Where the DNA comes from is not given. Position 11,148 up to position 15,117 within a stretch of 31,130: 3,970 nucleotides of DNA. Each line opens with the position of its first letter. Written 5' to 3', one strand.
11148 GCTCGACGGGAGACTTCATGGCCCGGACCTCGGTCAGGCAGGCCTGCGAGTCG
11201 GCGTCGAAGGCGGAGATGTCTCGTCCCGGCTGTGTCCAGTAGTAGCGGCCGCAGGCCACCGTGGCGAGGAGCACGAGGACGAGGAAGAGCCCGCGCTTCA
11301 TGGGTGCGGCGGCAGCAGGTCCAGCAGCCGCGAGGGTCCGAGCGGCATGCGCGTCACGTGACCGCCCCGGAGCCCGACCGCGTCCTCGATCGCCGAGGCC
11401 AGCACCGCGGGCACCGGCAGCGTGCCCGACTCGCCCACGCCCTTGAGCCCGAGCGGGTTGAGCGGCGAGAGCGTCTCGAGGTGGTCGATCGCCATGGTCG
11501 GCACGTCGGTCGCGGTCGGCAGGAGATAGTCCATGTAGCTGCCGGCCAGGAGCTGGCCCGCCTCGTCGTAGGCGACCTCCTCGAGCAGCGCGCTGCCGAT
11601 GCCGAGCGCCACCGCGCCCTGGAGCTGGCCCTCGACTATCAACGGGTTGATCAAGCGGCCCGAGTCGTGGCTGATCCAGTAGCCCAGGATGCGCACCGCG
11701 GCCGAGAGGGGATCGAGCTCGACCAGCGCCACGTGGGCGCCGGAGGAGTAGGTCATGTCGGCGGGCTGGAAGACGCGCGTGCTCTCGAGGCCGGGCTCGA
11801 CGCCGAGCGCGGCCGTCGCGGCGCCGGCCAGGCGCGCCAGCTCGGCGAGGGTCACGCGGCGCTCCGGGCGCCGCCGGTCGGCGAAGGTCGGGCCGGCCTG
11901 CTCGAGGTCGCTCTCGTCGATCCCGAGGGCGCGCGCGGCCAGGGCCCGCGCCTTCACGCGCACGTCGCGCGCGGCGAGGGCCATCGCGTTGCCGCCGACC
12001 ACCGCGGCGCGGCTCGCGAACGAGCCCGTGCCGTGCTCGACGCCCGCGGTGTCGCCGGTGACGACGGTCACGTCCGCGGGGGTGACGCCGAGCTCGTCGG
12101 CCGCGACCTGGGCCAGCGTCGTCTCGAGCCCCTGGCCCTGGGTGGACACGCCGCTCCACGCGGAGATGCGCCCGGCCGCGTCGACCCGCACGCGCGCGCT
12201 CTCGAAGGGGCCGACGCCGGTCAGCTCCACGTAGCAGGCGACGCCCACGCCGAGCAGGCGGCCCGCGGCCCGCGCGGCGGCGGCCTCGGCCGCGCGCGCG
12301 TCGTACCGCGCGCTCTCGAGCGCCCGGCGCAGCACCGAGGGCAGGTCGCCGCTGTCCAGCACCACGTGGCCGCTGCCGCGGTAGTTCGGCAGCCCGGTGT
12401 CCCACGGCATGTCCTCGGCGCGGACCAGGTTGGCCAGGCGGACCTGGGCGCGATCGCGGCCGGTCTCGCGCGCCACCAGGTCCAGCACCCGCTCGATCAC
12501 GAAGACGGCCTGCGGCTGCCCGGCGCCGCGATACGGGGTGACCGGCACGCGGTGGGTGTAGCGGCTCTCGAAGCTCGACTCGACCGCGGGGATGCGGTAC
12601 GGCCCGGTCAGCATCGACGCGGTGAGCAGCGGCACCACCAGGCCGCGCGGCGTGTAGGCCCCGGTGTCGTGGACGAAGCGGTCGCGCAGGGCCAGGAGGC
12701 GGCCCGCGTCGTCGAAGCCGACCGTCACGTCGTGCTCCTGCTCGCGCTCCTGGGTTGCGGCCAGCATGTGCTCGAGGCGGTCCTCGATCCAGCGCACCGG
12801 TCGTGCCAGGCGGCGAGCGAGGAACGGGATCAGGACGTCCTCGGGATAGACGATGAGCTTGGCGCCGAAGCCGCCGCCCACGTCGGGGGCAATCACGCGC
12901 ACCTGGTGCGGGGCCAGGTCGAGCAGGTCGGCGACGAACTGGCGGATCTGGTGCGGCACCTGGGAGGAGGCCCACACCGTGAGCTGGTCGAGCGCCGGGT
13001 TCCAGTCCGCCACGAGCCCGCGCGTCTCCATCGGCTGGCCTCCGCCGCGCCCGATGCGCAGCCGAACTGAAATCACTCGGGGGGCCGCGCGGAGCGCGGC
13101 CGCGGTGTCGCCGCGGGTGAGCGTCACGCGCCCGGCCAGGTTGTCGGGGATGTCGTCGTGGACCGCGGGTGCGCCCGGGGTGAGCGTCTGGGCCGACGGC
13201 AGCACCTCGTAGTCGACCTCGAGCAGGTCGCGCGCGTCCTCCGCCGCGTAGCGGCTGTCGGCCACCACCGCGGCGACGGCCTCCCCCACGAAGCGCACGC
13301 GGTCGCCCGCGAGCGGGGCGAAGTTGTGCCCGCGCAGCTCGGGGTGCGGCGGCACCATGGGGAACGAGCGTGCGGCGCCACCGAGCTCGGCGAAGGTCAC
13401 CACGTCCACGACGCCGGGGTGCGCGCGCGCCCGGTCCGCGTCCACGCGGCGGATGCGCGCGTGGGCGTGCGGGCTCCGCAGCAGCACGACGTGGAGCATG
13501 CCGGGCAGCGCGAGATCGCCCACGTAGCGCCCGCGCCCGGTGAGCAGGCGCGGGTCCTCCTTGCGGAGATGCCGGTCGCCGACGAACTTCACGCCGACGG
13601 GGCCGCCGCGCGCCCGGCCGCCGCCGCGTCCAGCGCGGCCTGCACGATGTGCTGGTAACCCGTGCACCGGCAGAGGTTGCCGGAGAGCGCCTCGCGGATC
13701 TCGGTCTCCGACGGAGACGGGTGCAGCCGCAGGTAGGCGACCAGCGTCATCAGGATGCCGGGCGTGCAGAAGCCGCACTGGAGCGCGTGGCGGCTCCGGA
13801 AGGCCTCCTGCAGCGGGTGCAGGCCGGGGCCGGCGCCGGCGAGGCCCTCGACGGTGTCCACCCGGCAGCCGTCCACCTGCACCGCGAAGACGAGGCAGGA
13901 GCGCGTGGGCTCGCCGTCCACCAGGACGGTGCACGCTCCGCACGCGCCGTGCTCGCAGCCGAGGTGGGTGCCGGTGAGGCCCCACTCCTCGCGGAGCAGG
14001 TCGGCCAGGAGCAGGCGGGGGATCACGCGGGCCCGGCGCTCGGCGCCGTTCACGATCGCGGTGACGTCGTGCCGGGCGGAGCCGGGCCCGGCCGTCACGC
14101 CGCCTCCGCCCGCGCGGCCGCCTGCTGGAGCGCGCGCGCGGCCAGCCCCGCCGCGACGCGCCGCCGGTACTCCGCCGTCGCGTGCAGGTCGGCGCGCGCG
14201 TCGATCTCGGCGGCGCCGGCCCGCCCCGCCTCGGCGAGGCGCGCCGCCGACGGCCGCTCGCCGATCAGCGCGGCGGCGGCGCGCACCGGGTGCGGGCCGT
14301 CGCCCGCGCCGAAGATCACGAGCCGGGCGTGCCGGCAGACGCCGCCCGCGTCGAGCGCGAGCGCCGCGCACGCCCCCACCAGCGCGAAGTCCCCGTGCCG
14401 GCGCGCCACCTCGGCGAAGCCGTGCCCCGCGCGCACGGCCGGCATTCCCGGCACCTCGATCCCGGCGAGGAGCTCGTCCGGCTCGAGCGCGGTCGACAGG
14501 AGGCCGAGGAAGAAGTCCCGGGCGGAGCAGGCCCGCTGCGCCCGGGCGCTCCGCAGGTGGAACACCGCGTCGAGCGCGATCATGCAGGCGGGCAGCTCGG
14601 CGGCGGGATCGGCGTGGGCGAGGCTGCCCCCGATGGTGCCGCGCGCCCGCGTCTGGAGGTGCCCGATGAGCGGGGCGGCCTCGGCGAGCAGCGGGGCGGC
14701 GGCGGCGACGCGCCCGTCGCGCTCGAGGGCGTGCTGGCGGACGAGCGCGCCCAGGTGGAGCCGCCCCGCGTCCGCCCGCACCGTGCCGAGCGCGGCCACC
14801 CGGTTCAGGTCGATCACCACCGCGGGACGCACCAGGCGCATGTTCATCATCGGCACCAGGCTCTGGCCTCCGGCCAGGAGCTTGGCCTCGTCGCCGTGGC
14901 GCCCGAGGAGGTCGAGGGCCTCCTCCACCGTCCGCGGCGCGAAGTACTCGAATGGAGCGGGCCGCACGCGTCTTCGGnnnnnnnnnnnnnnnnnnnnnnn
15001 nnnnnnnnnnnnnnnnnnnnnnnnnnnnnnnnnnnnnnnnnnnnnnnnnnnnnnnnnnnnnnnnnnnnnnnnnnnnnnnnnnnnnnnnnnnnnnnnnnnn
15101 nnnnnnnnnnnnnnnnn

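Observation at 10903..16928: Candidate new system: diiron oxygenase alpha/beta pair encoded in one operon with a CoxMSL-type molybdenum hydroxylase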

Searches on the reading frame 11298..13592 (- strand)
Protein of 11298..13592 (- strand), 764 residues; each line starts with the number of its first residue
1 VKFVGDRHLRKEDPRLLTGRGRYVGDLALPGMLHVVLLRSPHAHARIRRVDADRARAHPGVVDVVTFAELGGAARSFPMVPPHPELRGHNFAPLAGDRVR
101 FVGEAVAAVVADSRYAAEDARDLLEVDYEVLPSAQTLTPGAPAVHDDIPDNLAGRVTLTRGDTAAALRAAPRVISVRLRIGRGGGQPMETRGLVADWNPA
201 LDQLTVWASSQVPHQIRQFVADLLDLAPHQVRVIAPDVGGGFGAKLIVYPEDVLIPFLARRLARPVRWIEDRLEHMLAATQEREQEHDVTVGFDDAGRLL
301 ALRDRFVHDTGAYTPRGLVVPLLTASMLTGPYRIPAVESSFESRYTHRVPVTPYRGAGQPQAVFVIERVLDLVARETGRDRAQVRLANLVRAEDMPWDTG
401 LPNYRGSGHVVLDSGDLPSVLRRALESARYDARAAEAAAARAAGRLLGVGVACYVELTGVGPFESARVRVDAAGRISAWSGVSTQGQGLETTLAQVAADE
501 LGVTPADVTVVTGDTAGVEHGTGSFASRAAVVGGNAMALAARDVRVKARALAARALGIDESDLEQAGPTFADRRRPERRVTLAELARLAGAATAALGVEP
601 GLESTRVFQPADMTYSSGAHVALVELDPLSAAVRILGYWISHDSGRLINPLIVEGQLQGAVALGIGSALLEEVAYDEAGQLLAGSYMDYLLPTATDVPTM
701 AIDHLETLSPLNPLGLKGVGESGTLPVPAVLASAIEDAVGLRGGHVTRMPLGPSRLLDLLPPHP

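Call 7: search_protein_families(library=pfam, proteins=[window:11298-13592:-], max_evalue=0.01)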
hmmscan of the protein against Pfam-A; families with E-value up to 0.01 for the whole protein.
window:11298-13592:- (764 aa): 3 families
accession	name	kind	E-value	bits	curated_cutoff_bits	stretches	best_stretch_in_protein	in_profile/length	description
PF02738.23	MoCoBD_1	-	8.6e-75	251.4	27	1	144-389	1-244/244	Molybdopterin cofactor-binding domain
PF20256.3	MoCoBD_2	-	9.5e-75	252.1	27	1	424-698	2-283/283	Molybdopterin cofactor-binding domain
PF01315.27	Ald_Xan_dh_C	-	1.9e-27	96.2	31.3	1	18-132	1-110/110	Aldehyde oxidase and xanthine dehydrogenase, a/b hammerhead domain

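Call 8: search_protein_families(library=ncbifam, proteins=[window:11298-13592:-], max_evalue=0.01)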
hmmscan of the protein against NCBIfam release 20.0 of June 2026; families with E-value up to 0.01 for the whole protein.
window:11298-13592:- (764 aa): 13 families
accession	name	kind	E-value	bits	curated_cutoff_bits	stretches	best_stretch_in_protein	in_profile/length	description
NF040766.1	CODH_aero_grp5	exception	3.9e-246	819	950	2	2-589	3-594/785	aerobic carbon-monoxide dehydrogenase large subunit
NF041018.1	glyceraldDH_alpha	equivalog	9.1e-179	596.3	790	1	3-753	2-737/741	glyceraldehyde dehydrogenase subunit alpha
TIGR02416.1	CO_dehy_Mo_lg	equivalog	7.9e-155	517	991.15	1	12-757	1-768/770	aerobic carbon-monoxide dehydrogenase large subunit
TIGR03194.1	4hydrxCoA_A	equivalog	1.8e-124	416.9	994.55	1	17-760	10-746/746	4-hydroxybenzoyl-CoA reductase subunit alpha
NF043082.1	XdhA_XDHase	equivalog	1.7e-112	377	780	1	4-758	1-750/758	xanthine dehydrogenase subunit XdhA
NF007426.0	PRK09970.1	equivalog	3.4e-104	349.5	916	1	4-758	6-753/761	xanthine dehydrogenase molybdenum-binding subunit XdhA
TIGR03196.1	pucD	equivalog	5.1e-94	316.2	783.65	1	10-757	9-755/763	xanthine dehydrogenase subunit D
TIGR02965.1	xanthine_xdhB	equivalog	7.2e-77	259.2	849.5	1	15-706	12-694/758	xanthine dehydrogenase molybdopterin binding subunit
TIGR03311.1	Se_dep_XDH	equivalog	1.3e-76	258.4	830.45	2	4-549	162-679/848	selenium-dependent xanthine dehydrogenase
TIGR03313.1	Se_sel_red_Mo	hypoth_equivalog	1.8e-70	237.8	1101.9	2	160-743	361-937/951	molybdopterin-dependent oxidoreductase Mo/Fe-S-binding subunit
NF041671.1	peri_hyde_PaoC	equivalog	2.5e-63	214.6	1180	1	1-761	15-732/735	aldehyde oxidoreductase molybdenum-binding subunit PaoC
NF045668.1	pterin_aldehy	equivalog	9.4e-61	206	1100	1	30-758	203-902/905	molybdopterin-dependent aldehyde oxidoreductase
TIGR02969.1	mam_aldehyde_ox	subfamily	5.9e-38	130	1912.3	1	18-740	590-1280/1330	aldehyde oxidase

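Call 42: search_solved_structures(query=window:11298-13592:-, max_evalue=1e-30)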
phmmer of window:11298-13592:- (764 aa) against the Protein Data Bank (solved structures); distinct sequences matched with E-value up to 1e-30: 30.
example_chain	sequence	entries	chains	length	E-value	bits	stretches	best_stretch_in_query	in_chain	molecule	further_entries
8uem_A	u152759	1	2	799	7.3e-149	500.8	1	7-759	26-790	Carbon monoxide dehydrogenase (Large chain), CoxL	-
1t3q_B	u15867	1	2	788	1.6e-146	493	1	2-758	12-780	quinoline 2-oxidoreductase large subunit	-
7dqx_A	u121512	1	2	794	3.2e-146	492.1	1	3-757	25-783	6-hydroxypseudooxynicotine dehydrogenase complex subunit gamma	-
1ffu_B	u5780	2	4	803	1.6e-126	426.9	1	4-743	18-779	CUTL, MOLYBDOPROTEIN OF CARBON MONOXIDE DEHYDROGENASE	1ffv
1n5w_B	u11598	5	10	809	1.1e-120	407.7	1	4-751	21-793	Carbon monoxide dehydrogenase large chain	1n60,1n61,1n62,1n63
1zxi_B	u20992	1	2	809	1.4e-120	407.2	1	4-751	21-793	Carbon monoxide dehydrogenase large chain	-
4zoh_A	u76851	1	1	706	1.1e-96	328.3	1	92-751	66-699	Putative oxidoreductase molybdopterin-binding subunit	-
1rm6_A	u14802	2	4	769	5.1e-87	296.3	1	15-760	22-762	4-hydroxybenzoyl-CoA reductase alpha subunit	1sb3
2w55_B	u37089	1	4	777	5.4e-51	177.2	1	17-700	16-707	XANTHINE DEHYDROGENASE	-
1jro_B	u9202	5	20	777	7.5e-51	176.8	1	17-700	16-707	xanthine dehydrogenase, chain B | XANTHINE DEHYDROGENASE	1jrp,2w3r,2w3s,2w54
1sij_A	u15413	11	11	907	3.6e-42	148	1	12-760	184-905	Aldehyde oxidoreductase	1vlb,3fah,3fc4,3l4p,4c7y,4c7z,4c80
5g5h_C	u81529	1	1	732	1.7e-41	145.9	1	1-761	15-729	Aldehyde oxidoreductase molybdenum-binding subunit PaoC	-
5g5g_C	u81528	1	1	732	1.8e-41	145.8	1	1-761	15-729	PUTATIVE XANTHINE DEHYDROGENASE YAGS FAD-BINDING SUBUNIT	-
5y6q_C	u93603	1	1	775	1.1e-39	139.8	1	17-742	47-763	Aldehyde oxidase large subunit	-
28mb_A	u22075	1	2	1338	5.6e-35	124.3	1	16-741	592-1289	Aldehyde oxidase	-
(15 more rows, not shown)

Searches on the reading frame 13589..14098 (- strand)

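Call 7: search_protein_families(library=pfam, proteins=[window:13589-14098:-], max_evalue=0.01)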
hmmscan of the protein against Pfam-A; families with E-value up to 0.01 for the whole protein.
window:13589-14098:- (169 aa): 4 families
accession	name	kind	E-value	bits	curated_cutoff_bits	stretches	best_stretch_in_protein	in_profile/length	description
PF01799.25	Fer2_2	-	1.7e-31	108.6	30.3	1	82-155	1-74/75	[2Fe-2S] binding domain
PF00111.32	Fer2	-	8.2e-07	29.3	21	1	16-67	3-54/77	2Fe-2S iron-sulfur cluster binding domain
PF13085.11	Fer2_3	-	4.1e-05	24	27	1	47-77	51-81/107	2Fe-2S iron-sulfur cluster binding domain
PF15826.10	PUMA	-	0.0017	19.1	26.4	1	74-152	4-79/189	Bcl-2-binding component 3, p53 upregulated modulator of apoptosis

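Call 8: search_protein_families(library=ncbifam, proteins=[window:13589-14098:-], max_evalue=0.01)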
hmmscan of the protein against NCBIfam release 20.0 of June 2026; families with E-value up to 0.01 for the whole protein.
window:13589-14098:- (169 aa): 12 families
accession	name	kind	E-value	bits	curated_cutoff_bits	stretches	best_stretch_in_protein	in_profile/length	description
NF041020.1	glyceraldDH_gamma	equivalog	8.4e-58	194.6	290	1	11-159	12-159/164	glyceraldehyde dehydrogenase subunit gamma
TIGR03193.1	4hydroxCoAred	equivalog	5.7e-51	172.3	257.8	1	15-156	5-145/148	4-hydroxybenzoyl-CoA reductase subunit gamma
NF043084.2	XdhC_XDHase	equivalog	4.5e-47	159.3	217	1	12-156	3-147/151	xanthine dehydrogenase subunit XdhC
TIGR03198.1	pucE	equivalog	3.5e-46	156.4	254.3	1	11-157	3-147/151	xanthine dehydrogenase subunit E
TIGR02963.1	xanthine_xdhA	equivalog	1.4e-44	152.5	467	1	23-160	13-158/468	xanthine dehydrogenase small subunit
NF045668.1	pterin_aldehy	equivalog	3.1e-41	141.4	1100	1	14-161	5-154/905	molybdopterin-dependent aldehyde oxidoreductase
NF008514.0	PRK11433.1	equivalog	1.4e-39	135.9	322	1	7-160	48-215/218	aldehyde dehydrogenase iron-sulfur subunit PaoA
NF007387.0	PRK09908.1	equivalog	2e-39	134.6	212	1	12-158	9-155/159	xanthine dehydrogenase iron sulfur-binding subunit XdhC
TIGR03311.1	Se_dep_XDH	equivalog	2.2e-37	128.6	830.45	1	14-160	3-145/848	selenium-dependent xanthine dehydrogenase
TIGR02969.1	mam_aldehyde_ox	subfamily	1.5e-32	112.2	1912.3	1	23-155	15-157/1330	aldehyde oxidase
TIGR03313.1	Se_sel_red_Mo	hypoth_equivalog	7.3e-09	33.8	1101.9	1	51-155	38-141/951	molybdopterin-dependent oxidoreductase Mo/Fe-S-binding subunit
NF009226.0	PRK12576.1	equivalog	0.0056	16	344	1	47-75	59-87/317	succinate dehydrogenase/fumarate reductase iron-sulfur subunit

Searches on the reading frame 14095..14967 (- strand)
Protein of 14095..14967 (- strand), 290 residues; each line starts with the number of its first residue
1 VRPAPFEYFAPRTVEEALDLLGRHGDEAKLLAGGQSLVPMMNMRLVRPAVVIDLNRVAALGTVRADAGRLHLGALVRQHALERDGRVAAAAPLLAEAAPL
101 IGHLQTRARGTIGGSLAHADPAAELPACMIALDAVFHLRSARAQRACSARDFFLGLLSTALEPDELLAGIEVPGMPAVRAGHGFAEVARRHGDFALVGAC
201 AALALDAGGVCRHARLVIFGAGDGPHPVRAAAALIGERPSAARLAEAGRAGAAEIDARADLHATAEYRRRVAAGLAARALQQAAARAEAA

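Call 7: search_protein_families(library=pfam, proteins=[window:14095-14967:-], max_evalue=0.01)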
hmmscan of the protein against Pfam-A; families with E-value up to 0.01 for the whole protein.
window:14095-14967:- (290 aa): 2 families
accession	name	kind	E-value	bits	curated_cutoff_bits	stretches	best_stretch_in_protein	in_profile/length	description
PF00941.27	FAD_binding_5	-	5.8e-45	153.6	27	1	5-173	2-168/170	FAD binding domain in molybdopterin dehydrogenase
PF03450.22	CO_deh_flav_C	-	3e-17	63.1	25.5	1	184-283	3-102/102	CO dehydrogenase flavoprotein C-terminal domain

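Call 8: search_protein_families(library=ncbifam, proteins=[window:14095-14967:-], max_evalue=0.01)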
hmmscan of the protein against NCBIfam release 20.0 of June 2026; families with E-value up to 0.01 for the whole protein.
window:14095-14967:- (290 aa): 7 families
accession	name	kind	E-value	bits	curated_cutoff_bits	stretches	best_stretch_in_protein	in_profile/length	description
NF041019.1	glyceraldDH_beta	equivalog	4e-69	232.9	350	1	1-282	1-279/280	glyceraldehyde dehydrogenase subunit beta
TIGR02963.1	xanthine_xdhA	equivalog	2.6e-31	108.8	467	1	8-278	195-463/468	xanthine dehydrogenase small subunit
NF043083.1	XdhB_XDHase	equivalog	3e-31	108.6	310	1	8-288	7-288/289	xanthine dehydrogenase subunit XdhB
NF007427.0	PRK09971.1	equivalog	6.7e-29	101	287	1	7-288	6-288/292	xanthine dehydrogenase FAD-binding subunit XdhB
TIGR03195.1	4hydrxCoA_B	equivalog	1.5e-23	83.5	404.55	2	6-117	5-115/321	4-hydroxybenzoyl-CoA reductase subunit beta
TIGR03312.1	Se_sel_red_FAD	hypoth_equivalog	9.9e-16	57.7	241.5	1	7-280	3-247/257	molybdopterin-dependent oxidoreductase FAD-binding subunit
TIGR03199.1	pucC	equivalog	4.7e-11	42.5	306.05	1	11-274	1-260/264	xanthine dehydrogenase subunit C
